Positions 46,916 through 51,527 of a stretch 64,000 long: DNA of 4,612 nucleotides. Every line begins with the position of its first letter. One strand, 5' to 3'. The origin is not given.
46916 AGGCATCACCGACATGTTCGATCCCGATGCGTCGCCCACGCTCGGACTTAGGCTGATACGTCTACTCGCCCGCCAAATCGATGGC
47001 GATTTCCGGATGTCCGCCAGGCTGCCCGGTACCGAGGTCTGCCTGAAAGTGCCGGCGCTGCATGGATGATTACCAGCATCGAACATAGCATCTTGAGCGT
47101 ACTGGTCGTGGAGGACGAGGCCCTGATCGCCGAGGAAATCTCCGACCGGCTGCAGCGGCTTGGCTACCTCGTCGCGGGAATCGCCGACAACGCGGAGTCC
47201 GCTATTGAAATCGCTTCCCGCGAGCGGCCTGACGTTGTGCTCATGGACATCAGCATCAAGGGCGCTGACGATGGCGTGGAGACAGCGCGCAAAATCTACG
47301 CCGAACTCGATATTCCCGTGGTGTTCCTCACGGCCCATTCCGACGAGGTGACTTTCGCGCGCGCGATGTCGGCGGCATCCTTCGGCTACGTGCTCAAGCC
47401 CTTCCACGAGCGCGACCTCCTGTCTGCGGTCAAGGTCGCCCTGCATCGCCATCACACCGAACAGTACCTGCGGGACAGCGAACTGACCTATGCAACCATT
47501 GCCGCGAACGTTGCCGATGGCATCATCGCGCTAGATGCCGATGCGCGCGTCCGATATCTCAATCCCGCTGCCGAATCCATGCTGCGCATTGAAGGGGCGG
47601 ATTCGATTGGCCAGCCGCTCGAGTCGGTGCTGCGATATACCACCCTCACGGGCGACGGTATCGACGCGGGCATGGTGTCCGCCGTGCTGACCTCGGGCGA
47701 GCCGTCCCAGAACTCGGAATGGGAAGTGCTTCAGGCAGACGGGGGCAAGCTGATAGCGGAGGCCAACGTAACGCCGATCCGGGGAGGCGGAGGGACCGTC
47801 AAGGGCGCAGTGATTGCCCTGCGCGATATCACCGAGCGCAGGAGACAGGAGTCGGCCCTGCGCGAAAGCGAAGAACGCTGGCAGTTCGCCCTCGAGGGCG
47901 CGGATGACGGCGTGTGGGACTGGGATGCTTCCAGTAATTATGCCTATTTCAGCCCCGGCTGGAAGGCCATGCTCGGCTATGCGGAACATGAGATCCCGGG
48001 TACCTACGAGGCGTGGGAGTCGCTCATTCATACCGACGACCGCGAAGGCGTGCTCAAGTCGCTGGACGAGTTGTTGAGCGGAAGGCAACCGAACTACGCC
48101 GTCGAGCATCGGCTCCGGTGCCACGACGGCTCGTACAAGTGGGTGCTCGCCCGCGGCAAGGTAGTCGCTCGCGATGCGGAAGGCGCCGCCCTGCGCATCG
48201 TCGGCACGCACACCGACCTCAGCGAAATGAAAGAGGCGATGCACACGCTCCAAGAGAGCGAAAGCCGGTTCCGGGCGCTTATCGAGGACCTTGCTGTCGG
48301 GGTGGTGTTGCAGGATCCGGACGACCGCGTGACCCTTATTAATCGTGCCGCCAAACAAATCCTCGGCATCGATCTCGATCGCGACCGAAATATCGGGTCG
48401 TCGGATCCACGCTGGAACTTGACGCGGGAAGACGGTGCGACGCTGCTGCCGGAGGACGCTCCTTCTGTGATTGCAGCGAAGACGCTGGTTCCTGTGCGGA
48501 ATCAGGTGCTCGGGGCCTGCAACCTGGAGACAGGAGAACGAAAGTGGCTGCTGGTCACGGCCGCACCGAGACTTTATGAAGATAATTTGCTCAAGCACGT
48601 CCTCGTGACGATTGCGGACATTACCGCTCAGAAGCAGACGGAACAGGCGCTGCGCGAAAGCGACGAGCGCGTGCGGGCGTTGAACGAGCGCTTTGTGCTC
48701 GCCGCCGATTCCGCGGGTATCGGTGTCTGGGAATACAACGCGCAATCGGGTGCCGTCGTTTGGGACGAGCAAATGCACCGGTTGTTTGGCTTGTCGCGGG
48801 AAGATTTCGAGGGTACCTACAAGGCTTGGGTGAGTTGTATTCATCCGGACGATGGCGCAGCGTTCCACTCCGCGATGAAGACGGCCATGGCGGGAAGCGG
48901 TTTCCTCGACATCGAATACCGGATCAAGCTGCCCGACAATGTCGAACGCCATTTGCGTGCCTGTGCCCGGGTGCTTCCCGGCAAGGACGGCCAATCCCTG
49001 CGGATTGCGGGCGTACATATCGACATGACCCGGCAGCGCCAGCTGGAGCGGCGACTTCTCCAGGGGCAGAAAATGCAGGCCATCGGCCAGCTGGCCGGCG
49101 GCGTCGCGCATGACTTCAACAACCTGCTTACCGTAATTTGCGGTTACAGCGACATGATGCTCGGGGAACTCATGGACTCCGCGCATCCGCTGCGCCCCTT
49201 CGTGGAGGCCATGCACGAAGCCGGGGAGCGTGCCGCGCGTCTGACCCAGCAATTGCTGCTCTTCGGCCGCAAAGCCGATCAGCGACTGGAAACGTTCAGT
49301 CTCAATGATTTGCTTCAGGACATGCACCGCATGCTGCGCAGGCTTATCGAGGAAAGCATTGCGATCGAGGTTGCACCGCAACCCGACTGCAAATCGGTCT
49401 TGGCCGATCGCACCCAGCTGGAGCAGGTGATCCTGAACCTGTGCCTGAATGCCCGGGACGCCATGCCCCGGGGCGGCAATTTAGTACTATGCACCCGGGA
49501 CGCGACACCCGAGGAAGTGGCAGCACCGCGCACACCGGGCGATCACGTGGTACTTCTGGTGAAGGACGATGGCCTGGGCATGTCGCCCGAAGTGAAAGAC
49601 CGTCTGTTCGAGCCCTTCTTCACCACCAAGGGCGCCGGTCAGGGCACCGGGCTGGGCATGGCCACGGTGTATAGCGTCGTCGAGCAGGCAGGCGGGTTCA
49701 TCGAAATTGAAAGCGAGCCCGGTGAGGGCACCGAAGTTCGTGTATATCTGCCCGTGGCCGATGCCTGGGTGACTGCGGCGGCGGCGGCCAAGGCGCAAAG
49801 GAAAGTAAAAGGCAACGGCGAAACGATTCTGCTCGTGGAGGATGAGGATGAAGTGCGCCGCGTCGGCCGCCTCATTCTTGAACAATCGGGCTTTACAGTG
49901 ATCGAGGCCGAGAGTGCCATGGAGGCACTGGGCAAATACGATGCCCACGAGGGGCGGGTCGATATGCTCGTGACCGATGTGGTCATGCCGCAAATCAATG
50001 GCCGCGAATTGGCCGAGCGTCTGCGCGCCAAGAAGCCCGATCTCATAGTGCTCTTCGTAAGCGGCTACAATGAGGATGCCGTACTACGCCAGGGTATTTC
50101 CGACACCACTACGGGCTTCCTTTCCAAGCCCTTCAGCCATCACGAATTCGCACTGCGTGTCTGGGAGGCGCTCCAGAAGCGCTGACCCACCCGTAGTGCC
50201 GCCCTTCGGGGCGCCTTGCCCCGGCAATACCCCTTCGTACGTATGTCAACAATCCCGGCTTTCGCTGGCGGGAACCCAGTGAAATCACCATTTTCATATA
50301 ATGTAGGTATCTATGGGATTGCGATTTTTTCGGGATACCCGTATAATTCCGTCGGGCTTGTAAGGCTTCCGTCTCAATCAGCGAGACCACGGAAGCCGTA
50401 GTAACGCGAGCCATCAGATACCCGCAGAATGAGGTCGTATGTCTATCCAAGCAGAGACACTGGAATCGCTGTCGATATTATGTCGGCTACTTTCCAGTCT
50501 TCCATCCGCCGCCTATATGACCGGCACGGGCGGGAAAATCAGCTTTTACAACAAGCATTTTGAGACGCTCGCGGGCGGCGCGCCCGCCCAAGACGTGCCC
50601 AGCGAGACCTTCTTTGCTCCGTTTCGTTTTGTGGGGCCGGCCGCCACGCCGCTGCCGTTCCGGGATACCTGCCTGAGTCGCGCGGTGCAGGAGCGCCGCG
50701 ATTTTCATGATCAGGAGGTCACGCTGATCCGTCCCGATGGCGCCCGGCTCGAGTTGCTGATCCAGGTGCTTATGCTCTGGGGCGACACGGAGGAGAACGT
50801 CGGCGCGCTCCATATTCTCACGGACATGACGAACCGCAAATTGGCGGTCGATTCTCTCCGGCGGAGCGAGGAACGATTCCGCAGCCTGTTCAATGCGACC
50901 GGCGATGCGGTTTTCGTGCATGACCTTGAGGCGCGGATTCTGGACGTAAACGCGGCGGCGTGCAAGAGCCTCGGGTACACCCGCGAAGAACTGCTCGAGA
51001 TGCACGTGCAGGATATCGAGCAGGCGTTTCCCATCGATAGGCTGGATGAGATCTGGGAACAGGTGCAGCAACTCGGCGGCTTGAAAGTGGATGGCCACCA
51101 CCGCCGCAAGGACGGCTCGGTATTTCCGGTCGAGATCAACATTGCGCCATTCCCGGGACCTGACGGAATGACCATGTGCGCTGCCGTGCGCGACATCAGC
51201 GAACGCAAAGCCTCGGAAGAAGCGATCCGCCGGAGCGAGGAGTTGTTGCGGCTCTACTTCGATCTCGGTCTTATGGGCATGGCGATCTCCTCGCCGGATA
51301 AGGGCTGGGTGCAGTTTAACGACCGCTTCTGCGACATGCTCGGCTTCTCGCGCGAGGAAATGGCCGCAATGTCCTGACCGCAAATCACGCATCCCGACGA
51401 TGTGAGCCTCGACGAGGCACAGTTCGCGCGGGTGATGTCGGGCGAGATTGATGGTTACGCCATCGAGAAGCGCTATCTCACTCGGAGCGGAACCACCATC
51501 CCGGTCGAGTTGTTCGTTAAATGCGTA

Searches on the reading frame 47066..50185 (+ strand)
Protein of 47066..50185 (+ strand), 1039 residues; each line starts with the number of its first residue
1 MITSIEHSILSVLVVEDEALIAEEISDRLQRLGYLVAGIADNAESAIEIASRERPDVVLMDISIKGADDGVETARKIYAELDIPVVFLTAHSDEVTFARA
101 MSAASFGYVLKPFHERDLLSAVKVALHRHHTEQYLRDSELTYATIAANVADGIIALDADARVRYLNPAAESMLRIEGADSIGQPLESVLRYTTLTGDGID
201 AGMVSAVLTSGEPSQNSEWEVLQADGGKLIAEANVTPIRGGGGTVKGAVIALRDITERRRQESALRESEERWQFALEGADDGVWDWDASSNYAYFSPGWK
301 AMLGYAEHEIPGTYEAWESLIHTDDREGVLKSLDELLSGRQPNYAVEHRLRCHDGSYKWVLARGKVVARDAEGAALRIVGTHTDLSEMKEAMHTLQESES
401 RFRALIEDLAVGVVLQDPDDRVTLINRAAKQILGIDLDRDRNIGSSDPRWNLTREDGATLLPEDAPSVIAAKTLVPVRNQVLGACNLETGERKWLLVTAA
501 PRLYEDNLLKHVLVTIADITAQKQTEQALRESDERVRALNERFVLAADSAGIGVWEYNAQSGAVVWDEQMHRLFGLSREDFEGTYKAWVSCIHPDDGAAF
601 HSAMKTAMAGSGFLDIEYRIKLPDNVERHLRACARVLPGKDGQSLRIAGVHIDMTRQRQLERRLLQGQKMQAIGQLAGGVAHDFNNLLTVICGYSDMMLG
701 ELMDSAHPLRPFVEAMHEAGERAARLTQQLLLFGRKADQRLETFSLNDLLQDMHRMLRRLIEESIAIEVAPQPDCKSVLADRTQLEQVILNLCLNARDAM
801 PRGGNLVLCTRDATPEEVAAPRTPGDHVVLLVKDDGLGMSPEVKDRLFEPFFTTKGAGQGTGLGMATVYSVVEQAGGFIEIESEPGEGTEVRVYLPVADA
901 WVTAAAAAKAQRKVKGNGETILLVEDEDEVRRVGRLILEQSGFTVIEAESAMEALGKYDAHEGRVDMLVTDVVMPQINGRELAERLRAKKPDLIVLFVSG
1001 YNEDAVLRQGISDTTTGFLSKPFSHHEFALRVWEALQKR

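Call 7: search_protein_families(library=pfam, proteins=[window:47066-50185:+], max_evalue=0.01)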
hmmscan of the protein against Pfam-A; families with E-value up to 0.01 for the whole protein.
window:47066-50185:+ (1039 aa): 10 families
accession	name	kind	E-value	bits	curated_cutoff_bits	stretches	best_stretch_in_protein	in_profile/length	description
PF00072.30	Response_reg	-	2.4e-47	160.1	30.2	2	12-123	1-111/111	Response regulator receiver domain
PF08447.18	PAS_3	-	1.5e-46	157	25.6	2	293-382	2-89/89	PAS fold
PF00989.32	PAS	-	3.3e-39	133.8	22.6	3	142-255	3-113/113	PAS fold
PF08448.16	PAS_4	-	1.8e-29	102.6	23.1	3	149-260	4-110/110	PAS fold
PF13426.13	PAS_9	-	1.3e-26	93.3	27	2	151-257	2-103/103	PAS domain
PF02518.31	HATPase_c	-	5.3e-23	82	26.4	1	781-898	2-110/111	Histidine kinase-, DNA gyrase B-, and HSP90-like ATPase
PF13188.13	PAS_8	-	5.6e-21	74.1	21.8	2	401-457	2-57/65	PAS domain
PF00512.31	HisKA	-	6.6e-10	39.3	26.9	1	674-736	3-63/66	His Kinase A (phospho-acceptor) domain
PF12860.13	PAS_7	-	1.3e-09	38.6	27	1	148-262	3-114/115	PAS fold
PF13596.12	PAS_10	-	7e-05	23.9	22.1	1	148-256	7-106/106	PAS domain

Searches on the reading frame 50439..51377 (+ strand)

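Call 7: search_protein_families(library=pfam, proteins=[window:50439-51377:+], max_evalue=0.01)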
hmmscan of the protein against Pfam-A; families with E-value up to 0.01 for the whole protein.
window:50439-51377:+ (312 aa): 5 families
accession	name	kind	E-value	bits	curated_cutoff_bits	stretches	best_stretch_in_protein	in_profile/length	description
PF13426.13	PAS_9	-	8.3e-25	87.5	27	2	156-255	2-103/103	PAS domain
PF00989.32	PAS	-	7.7e-21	74.7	22.6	2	145-253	1-113/113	PAS fold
PF13188.13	PAS_8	-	8.6e-16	57.6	21.8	1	145-203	1-56/65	PAS domain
PF08448.16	PAS_4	-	2.9e-14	53.7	23.1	1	151-257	1-109/110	PAS fold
PF08447.18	PAS_3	-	2.4e-07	31.4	25.6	1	168-244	2-81/89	PAS fold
